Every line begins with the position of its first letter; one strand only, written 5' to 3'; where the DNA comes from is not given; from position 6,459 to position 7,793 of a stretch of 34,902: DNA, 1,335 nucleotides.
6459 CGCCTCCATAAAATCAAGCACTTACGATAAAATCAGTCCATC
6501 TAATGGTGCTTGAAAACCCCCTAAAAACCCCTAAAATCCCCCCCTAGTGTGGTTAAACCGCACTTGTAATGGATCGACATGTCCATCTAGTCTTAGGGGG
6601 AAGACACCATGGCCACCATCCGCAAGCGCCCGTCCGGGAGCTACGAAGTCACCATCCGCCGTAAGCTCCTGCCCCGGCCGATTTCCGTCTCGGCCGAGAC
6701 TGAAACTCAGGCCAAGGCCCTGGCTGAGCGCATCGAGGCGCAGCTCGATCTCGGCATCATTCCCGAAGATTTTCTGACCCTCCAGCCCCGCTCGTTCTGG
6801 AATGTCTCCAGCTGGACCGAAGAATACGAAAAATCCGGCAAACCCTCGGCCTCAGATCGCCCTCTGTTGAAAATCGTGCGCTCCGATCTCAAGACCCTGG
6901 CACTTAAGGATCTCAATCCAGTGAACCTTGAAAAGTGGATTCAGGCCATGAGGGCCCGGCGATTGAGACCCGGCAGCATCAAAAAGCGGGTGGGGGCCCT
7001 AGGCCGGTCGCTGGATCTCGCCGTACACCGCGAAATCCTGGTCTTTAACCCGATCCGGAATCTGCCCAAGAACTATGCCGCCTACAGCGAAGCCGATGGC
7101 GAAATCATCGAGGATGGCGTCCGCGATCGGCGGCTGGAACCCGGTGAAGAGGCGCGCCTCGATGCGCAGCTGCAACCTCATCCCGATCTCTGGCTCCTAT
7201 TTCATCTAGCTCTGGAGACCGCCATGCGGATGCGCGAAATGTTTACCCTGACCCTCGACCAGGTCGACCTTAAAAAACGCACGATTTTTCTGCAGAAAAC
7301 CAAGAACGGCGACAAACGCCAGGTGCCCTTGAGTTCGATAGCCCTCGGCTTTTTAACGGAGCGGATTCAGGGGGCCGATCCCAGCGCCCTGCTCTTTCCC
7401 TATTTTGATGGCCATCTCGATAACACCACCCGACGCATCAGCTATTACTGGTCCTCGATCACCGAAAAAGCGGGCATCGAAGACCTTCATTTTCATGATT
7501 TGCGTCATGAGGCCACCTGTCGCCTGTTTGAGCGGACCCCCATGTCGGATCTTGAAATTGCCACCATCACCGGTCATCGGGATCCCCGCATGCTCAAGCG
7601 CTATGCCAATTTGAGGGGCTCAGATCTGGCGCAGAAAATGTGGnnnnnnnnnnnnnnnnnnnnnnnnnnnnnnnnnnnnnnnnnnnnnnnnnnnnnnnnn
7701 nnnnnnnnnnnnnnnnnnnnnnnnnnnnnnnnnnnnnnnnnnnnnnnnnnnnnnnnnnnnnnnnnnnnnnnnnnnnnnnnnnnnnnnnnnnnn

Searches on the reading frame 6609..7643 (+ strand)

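Call 62: search_protein_families(library=phrogs, proteins=[window:6609-7643:+], max_evalue=0.001)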
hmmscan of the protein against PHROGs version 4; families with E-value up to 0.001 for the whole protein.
window:6609-7643:+ (345 aa): 4 families
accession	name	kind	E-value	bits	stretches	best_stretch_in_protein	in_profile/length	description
phrog_1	-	integration and excision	3.2e-43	149.9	1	5-342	117-442/611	integrase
phrog_216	-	integration and excision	1e-24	88.2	1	194-343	76-232/301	integrase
phrog_25190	-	integration and excision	7.3e-08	33.7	1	280-333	34-87/109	integrase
phrog_35951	-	unknown function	0.00016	23.1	1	281-341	9-68/97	-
